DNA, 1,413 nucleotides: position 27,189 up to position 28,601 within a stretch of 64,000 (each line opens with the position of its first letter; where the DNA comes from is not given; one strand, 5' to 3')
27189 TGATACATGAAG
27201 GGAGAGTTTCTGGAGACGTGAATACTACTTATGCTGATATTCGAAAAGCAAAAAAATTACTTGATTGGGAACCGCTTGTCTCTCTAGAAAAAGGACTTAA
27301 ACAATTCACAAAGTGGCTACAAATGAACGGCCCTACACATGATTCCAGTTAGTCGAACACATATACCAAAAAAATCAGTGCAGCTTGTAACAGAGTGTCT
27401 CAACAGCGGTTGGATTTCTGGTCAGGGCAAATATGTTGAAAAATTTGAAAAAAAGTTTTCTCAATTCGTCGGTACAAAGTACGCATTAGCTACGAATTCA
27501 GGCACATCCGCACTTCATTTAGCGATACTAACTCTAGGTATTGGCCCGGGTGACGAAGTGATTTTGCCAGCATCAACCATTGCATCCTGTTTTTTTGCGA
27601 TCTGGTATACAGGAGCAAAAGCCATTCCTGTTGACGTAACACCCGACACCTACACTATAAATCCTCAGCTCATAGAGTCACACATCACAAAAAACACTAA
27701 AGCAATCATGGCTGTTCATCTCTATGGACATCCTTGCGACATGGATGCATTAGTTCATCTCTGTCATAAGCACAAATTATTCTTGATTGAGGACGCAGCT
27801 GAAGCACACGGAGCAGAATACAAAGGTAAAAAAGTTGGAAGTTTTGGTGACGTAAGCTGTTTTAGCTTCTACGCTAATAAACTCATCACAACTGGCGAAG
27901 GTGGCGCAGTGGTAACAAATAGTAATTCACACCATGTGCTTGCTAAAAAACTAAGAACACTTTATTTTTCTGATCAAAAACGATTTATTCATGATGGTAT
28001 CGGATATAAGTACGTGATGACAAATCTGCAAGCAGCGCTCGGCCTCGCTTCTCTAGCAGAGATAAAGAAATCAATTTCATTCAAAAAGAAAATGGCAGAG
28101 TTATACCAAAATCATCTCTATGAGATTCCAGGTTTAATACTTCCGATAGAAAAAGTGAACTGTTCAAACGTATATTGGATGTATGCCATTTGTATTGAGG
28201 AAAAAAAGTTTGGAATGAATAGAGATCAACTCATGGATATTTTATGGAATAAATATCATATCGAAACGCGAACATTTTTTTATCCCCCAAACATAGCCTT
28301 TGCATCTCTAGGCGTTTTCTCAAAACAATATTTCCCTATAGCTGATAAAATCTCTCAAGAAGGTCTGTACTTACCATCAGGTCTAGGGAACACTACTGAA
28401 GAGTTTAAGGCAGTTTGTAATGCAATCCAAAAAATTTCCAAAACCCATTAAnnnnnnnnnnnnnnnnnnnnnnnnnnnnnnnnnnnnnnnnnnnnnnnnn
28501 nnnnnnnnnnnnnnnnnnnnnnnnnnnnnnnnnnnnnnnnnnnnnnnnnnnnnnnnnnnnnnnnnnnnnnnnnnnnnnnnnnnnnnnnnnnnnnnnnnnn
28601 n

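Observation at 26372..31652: Arn/PMT-like lipid-linked sugar module: SDR + DegT aminotransferase + Dpm1/ArnC-like GT2 + GT-C membrane transferase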

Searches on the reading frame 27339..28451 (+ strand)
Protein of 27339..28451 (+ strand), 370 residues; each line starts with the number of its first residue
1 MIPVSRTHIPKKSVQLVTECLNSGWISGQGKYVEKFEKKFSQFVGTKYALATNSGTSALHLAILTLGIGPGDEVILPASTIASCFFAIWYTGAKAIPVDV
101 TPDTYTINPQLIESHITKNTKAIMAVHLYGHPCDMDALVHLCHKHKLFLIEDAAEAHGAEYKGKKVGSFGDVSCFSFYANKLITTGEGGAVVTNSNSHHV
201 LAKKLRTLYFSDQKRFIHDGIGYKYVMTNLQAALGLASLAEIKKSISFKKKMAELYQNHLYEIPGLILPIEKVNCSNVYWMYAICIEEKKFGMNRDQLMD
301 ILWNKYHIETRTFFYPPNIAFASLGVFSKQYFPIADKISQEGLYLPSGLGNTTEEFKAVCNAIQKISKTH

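Call 4: search_protein_families(library=pfam, proteins=[window:27339-28451:+], max_evalue=0.01)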
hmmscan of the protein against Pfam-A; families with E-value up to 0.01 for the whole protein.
window:27339-28451:+ (370 aa): 5 families
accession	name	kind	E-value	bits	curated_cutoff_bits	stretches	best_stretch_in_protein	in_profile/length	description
PF01041.23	DegT_DnrJ_EryC1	-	5e-111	371.8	19.8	1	11-364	5-360/360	DegT/DnrJ/EryC1/StrS aminotransferase family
PF00266.25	Aminotran_5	-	6.9e-07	29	21.5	1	31-157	43-180/371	Aminotransferase class-V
PF01053.26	Cys_Met_Meta_PP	-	1.1e-06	27.9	27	1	34-160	55-181/381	Cys/Met metabolism PLP-dependent enzyme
PF01212.27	Beta_elim_lyase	-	2.5e-05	24.2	27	1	29-274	30-279/288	Beta-eliminating lyase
PF00155.27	Aminotran_1_2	-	6.2e-05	22.8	19.7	1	32-152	43-185/361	Aminotransferase class I and II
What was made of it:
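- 27339..28451 (+): DegT-family PLP aminotransferase (370 aa, Schiff-base Lys181), most like GDP-perosamine synthase. Proposed role: makes the 4-amino sugar nucleotide. Pfam DegT E 5e-111 (call 4).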

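Call 6: search_protein_families(library=ncbifam, proteins=[window:27339-28451:+], max_evalue=0.001)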
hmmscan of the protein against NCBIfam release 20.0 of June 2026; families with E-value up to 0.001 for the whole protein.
window:27339-28451:+ (370 aa): 26 families (the best 25 are shown)
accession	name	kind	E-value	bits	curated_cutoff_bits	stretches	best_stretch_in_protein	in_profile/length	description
TIGR04181.1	NHT_00031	hypoth_equivalog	1.8e-88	296.8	420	1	3-347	2-358/359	LegC family aminotransferase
TIGR03588.1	PseC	equivalog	1e-71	241.9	423.5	1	1-366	1-379/380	UDP-4-amino-4,6-dideoxy-N-acetyl-beta-L-altrosamine transaminase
NF008658.2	PRK11658.1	equivalog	5.7e-66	222.7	631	1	2-317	5-327/379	UDP-4-amino-4-deoxy-L-arabinose aminotransferase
NF008687.0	PRK11706.1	equivalog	8.8e-63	212.3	375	1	1-366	1-373/375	dTDP-4-amino-4,6-dideoxygalactose transaminase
TIGR04427.1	PLP_DesI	equivalog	8.9e-62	209.4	650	1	18-364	39-380/390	dTDP-4-dehydro-6-deoxyglucose aminotransferase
NF011936.0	PRK15407.1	equivalog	4.6e-55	187.1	423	2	2-206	37-248/440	lipopolysaccharide biosynthesis protein RfbH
TIGR02379.1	ECA_wecE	subfamily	2.2e-52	178.1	434.85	1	1-310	1-317/376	dTDP-4-amino-4,6-dideoxy-D-glucose transaminase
NF004621.0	PRK05957.1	equivalog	3.1e-08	32.8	498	1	48-154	91-201/389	pyridoxal phosphate-dependent aminotransferase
NF006096.0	PRK08248.1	equivalog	3.4e-08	32.5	726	1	35-174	68-205/431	homocysteine synthase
NF005744.0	PRK07568.1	subfamily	4.1e-07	29.1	389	1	28-170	67-218/398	pyridoxal phosphate-dependent aminotransferase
NF005817.0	PRK07683.1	equivalog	5e-07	28.7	575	1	46-125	89-167/387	aminotransferase A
NF004770.0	PRK06108.1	subfamily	9.4e-07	28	422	1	37-156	87-213/396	pyridoxal phosphate-dependent aminotransferase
TIGR00858.1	bioF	equivalog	4.3e-06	25.7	426.45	1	22-211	57-251/365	8-amino-7-oxononanoate synthase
NF006569.0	PRK09082.1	subfamily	7.9e-06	25.2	420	1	50-155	94-205/386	methionine aminotransferase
NF004975.0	PRK06348.1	equivalog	9.2e-06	24.9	549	1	36-124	79-167/384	pyridoxal phosphate-dependent aminotransferase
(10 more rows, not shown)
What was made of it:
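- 27339..28451 (+): ArnB NCBIfam model 222.7/631 (call 6).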

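Call 16: search_solved_structures(query=window:27339-28451:+, max_evalue=1e-30, show_alignments=1)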
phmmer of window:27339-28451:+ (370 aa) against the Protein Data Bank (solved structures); distinct sequences matched with E-value up to 1e-30: 49.
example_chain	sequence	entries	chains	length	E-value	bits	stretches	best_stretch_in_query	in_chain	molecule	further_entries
3bn1_A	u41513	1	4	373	3.7e-77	263.3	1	14-365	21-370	Perosamine synthetase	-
3dr7_A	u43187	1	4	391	4.3e-77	263.1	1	14-365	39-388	Putative perosamine synthetase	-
3dr4_A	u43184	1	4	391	2.9e-76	260.3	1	14-365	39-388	Putative perosamine synthetase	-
7b0d_A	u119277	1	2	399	4.9e-70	239.8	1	12-364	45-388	Glutamine--scyllo-inositol transaminase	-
7b0m_AAA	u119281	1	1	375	3.3e-68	233.8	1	15-360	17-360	Sugar aminotransferase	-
3frk_A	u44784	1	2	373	3.9e-59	204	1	30-364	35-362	QdtB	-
2oga_A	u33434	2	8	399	3.6e-54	187.7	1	21-348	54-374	Transaminase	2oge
8vr3_A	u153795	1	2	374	3.7e-51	177.7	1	1-288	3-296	DegT/DnrJ/EryC1/StrS aminotransferase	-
8vr5_A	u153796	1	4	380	3.9e-51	177.6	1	1-288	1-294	DegT/DnrJ/EryC1/StrS aminotransferase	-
2c7t_A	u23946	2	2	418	3.2e-50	174.6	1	22-319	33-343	GLUTAMINE-2-DEOXY-SCYLLO-INOSOSE AMINOTRANSFERASE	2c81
5w71_A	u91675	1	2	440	3.8e-50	174.4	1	22-319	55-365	L-glutamine:2-deoxy-scyllo-inosose aminotransferase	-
4lc3_A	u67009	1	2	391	1.4e-49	172.6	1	2-367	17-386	Putative UDP-4-amino-4-deoxy-l-arabinose--oxoglutarate aminotransferase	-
9bgp_A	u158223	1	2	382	1.7e-49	172.3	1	1-366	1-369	aminotransferase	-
5u1z_A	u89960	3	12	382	9.2e-49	169.8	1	17-365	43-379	Putative aminotransferase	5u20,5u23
9bgr_A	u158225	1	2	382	1.1e-48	169.5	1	1-366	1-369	aminotransferase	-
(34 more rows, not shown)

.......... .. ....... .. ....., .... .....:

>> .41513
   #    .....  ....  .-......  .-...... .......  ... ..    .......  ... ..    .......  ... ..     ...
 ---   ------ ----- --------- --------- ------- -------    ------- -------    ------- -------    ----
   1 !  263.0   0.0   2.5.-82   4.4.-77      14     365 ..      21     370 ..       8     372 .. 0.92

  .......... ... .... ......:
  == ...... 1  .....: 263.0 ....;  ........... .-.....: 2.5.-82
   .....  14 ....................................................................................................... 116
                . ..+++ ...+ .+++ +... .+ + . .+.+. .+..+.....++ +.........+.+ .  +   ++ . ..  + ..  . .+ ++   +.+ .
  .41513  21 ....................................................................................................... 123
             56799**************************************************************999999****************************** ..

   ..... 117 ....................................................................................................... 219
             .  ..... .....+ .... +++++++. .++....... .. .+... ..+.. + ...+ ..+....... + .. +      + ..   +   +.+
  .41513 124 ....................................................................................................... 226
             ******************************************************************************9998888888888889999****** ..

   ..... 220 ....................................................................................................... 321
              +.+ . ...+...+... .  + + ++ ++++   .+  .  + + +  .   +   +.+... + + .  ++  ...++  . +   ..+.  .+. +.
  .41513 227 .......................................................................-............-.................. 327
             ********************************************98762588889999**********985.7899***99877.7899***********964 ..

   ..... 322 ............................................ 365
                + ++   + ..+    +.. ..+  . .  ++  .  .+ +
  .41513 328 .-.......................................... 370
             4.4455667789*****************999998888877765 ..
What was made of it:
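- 27339..28451 (+): Best PDB hit is Caulobacter perosamine synthetase 3bn1 (E 3.7e-77); ArnB scores 1e-47 (call 16).
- On ArnB (UDP-Ara4N aminotransferase): ArnB structures score 166-172 bits, against 263 for perosamine synthase (call 16).
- On GDP-perosamine synthase: The best PDB hit is 3bn1/3dr4 (E about 4e-77, call 16).
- Closest known: GDP-perosamine pathway. Same: DegT's best solved relative is Caulobacter GDP-perosamine synthase (call 16).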

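Call 24: find_homologous_proteins(query=window:27339-28451:+)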
Query window:27339-28451:+ (370 aa): 8000 proteins with E <= 0.001 among 8000 candidates; the best 120 are listed.
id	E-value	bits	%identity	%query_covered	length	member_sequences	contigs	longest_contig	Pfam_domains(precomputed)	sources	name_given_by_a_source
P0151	2.7e-251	851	100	100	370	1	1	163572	PF00266.26,PF01053.27,PF01041.24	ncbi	ncbi:MAG: DegT/DnrJ/EryC1/StrS family aminotransferase [Patescibacteria group bacterium]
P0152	2.4e-153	529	62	99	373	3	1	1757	PF01053.27,PF01041.24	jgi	-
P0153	3.2e-153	528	60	99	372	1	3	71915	PF00155.28,PF00266.26,PF01212.28,PF01053.27,PF01041.24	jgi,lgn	-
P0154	6.2e-153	527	61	99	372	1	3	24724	PF00266.26,PF01212.28,PF01053.27,PF01041.24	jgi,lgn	-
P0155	6.6e-153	527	61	99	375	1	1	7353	PF01041.24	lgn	-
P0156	1.6e-152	526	62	99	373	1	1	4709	PF01053.27,PF01041.24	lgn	-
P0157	5.3e-152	524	64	100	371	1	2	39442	PF01053.27,PF01041.24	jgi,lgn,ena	-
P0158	1.2e-151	523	60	99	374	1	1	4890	PF00155.28,PF01212.28,PF01053.27,PF01041.24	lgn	-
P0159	2.9e-151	522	60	100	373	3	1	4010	PF00155.28,PF00266.26,PF01053.27,PF01041.24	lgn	-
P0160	1.4e-150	520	60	100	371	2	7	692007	PF00266.26,PF01212.28,PF01053.27,PF01041.24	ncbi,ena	-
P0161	1.3e-149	516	60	100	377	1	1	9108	PF01212.28,PF01053.27,PF01041.24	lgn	-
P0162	4.4e-149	515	59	99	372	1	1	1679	PF00155.28,PF00266.26,PF01212.28,PF01053.27,PF01041.24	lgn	-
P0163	2.9e-148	512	60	100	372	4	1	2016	PF01212.28,PF01053.27,PF01041.24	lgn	-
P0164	1.3e-147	510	60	99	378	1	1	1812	PF01041.24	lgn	-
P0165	2.3e-147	509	61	99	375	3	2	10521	PF00155.28,PF00266.26,PF01212.28,PF01053.27,PF01041.24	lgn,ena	-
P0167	8.2e-147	507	59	99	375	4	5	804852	PF00155.28,PF00266.26,PF01212.28,PF01053.27,PF01041.24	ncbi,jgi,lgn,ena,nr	ncbi:MAG: DegT/DnrJ/EryC1/StrS family aminotransferase [Candidatus Pacebacteria bacterium]|nr:DegT/D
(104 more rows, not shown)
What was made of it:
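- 27339..28451 (+): Relatives of 55-64% identity are mostly from Microgenomates/Pacebacteria (call 24).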

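Call 25: find_encoding_contigs(protein=P0157, flank=8000, max_places=2)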
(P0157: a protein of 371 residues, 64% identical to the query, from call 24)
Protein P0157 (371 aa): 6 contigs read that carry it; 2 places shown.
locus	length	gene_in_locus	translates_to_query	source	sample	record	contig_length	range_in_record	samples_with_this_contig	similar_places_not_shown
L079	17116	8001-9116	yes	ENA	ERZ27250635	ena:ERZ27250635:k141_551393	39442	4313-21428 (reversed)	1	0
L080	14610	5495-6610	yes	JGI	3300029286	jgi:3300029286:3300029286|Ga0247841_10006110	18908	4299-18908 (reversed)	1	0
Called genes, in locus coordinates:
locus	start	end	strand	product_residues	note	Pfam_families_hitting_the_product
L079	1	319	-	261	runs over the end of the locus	PF00005:ABC_tran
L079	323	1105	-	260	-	PF01061:ABC2_membrane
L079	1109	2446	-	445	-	PF00282:Pyridoxal_deC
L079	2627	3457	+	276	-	PF03372:Exo_endo_phos (weak)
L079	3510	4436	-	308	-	PF06508:QueC (faint)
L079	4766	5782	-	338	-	PF04055:Radical_SAM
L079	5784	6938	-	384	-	PF13692:Glyco_trans_1_4 (weak)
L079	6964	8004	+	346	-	PF01408:GFO_IDH_MocA, PF02629:CoA_binding (faint), PF02894:GFO_IDH_MocA_C, PF22725:GFO_IDH_MocA_C3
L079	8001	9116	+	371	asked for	PF01041:DegT_DnrJ_EryC1, PF01053:Cys_Met_Meta_PP (weak)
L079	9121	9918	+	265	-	PF00535:Glycos_transf_2, PF13641:Glyco_tranf_2_3, PF13632:Glyco_trans_2_3 (weak)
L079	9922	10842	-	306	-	PF01370:Epimerase, PF04321:RmlD_sub_bind, PF16363:GDP_Man_Dehyd, PF02719:Polysacc_synt_2, PF07993:NAD_binding_4 (weak)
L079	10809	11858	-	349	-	PF01073:3Beta_HSD, PF01370:Epimerase, PF02719:Polysacc_synt_2, PF04321:RmlD_sub_bind, PF05368:NmrA, PF13460:NAD_binding_10, PF16363:GDP_Man_Dehyd, PF07993:NAD_binding_4 (weak)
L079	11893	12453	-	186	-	PF00908:dTDP_sugar_isom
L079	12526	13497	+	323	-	-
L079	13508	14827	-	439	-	PF04932:Wzy_C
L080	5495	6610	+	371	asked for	PF01041:DegT_DnrJ_EryC1, PF01053:Cys_Met_Meta_PP (weak)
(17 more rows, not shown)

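Call 26: find_encoding_contigs(protein=P0153, flank=8000, max_places=2)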
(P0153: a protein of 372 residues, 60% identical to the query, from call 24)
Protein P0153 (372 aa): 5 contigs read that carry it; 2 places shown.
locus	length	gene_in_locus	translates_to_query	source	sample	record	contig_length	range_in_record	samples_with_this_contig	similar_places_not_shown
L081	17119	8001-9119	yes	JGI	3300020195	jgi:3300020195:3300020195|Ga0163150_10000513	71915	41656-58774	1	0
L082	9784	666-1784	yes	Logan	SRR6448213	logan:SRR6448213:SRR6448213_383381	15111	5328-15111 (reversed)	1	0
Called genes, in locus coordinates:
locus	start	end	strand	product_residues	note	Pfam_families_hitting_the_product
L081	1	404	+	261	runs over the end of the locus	PF02353:CMAS (weak), PF05175:MTS, PF05401:NodS, PF13489:Methyltransf_23, PF13847:Methyltransf_31, PF08241:Methyltransf_11, PF08242:Methyltransf_12, PF13649:Methyltransf_25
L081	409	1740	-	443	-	PF00282:Pyridoxal_deC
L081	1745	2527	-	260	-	PF13578:Methyltransf_24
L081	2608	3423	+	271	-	PF14221:DUF4330 (faint)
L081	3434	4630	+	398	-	PF00534:Glycos_transf_1 (weak), PF13692:Glyco_trans_1_4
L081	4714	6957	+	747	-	PF04932:Wzy_C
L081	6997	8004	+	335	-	PF01408:GFO_IDH_MocA, PF22725:GFO_IDH_MocA_C3, PF02894:GFO_IDH_MocA_C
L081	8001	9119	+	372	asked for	PF01041:DegT_DnrJ_EryC1, PF00155:Aminotran_1_2 (weak), PF00266:Aminotran_5 (faint), PF01053:Cys_Met_Meta_PP, PF01212:Beta_elim_lyase (weak)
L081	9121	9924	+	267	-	PF00535:Glycos_transf_2, PF13641:Glyco_tranf_2_3, PF13632:Glyco_trans_2_3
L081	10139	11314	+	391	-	PF08323:Glyco_transf_5 (faint), PF13439:Glyco_transf_4, PF13579:Glyco_trans_4_4, PF20706:GT4-conflict, PF00534:Glycos_transf_1, PF13692:Glyco_trans_1_4, PF13524:Glyco_trans_1_2 (weak)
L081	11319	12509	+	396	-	PF03065:Glyco_hydro_57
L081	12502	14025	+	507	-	PF08323:Glyco_transf_5, PF13439:Glyco_transf_4 (weak), PF13579:Glyco_trans_4_4 (weak), PF00534:Glycos_transf_1, PF13692:Glyco_trans_1_4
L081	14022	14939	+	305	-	PF06508:QueC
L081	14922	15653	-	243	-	PF00005:ABC_tran, PF13304:AAA_21 (faint)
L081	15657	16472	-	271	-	PF01061:ABC2_membrane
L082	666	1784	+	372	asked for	PF01041:DegT_DnrJ_EryC1, PF00155:Aminotran_1_2 (weak), PF00266:Aminotran_5 (faint), PF01053:Cys_Met_Meta_PP, PF01212:Beta_elim_lyase (weak)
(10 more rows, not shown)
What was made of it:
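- This points to a 3-keto UDP-sugar route in those loci (calls 25, 26).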

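Call 27: find_encoding_contigs(protein=P0167, flank=8000, max_places=2)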
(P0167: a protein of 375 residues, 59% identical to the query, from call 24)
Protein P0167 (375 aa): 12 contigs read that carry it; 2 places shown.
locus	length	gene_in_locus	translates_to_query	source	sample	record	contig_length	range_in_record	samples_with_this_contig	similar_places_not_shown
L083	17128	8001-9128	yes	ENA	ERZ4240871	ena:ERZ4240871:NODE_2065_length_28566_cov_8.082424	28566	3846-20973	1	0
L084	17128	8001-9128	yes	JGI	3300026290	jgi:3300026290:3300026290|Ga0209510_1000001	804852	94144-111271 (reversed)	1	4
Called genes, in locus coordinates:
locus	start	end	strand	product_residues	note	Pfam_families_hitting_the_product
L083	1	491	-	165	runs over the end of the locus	-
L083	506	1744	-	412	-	PF00933:Glyco_hydro_3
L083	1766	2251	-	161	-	-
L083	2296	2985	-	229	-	-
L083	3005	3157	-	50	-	-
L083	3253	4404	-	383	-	PF00575:S1 (weak), PF13509:S1_2 (faint), PF23459:S1_RRP5 (faint), PF00575:S1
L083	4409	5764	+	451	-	PF00162:PGK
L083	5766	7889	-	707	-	PF04932:Wzy_C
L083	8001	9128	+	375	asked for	PF00155:Aminotran_1_2 (weak), PF01041:DegT_DnrJ_EryC1, PF00266:Aminotran_5, PF01053:Cys_Met_Meta_PP (weak), PF01212:Beta_elim_lyase (weak)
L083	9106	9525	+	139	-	-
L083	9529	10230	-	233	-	PF00535:Glycos_transf_2, PF10111:Glyco_tranf_2_2, PF13641:Glyco_tranf_2_3 (weak)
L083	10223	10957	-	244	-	PF01209:Ubie_methyltran (weak), PF13489:Methyltransf_23, PF07021:MetW (weak), PF13847:Methyltransf_31, PF08241:Methyltransf_11, PF08242:Methyltransf_12, PF13649:Methyltransf_25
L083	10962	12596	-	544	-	-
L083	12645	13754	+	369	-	PF13439:Glyco_transf_4, PF20706:GT4-conflict, PF00534:Glycos_transf_1, PF13692:Glyco_trans_1_4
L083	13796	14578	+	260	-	PF03808:Glyco_tran_WecG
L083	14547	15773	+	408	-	PF13439:Glyco_transf_4 (weak), PF13692:Glyco_trans_1_4, PF13524:Glyco_trans_1_2 (weak), PF00534:Glycos_transf_1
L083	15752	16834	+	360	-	PF13353:Fer4_12 (weak), PF04055:Radical_SAM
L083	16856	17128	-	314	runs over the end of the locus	-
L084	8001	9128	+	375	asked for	PF00155:Aminotran_1_2 (weak), PF01041:DegT_DnrJ_EryC1, PF00266:Aminotran_5, PF01053:Cys_Met_Meta_PP (weak), PF01212:Beta_elim_lyase (weak)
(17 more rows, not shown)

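Call 45: search_protein_families(library=pfam, proteins=[L083:10962-12596:-, L083:9106-9525:+], max_evalue=1)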
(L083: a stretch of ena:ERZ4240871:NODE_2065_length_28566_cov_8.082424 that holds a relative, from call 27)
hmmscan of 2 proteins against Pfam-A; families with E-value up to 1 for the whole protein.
L083:10962-12596:- (544 aa): 2 families
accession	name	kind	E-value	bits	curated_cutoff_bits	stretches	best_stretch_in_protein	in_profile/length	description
PF05545.16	FixQ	-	0.026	14.9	29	1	277-299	15-37/49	Cbb3-type cytochrome oxidase component FixQ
PF03645.18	Tctex-1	-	0.037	14.8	22.8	1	386-456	18-89/95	Tctex-1 family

L083:9106-9525:+ (139 aa): 2 families
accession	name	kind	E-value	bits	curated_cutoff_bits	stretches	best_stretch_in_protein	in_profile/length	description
PF00027.35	cNMP_binding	-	0.023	15.1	27.5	1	69-107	18-56/89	Cyclic nucleotide-binding domain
PF12033.13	DUF3519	-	0.11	13.3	27.5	1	38-66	21-50/105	Protein of unknown function (DUF3519)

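Call 78: search_protein_families(library=ncbifam, proteins=[L083:10962-12596:-], max_evalue=0.001)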
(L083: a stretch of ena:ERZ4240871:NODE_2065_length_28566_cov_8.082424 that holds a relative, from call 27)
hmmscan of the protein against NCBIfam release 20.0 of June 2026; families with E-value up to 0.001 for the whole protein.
L083:10962-12596:- (544 aa): 0 families
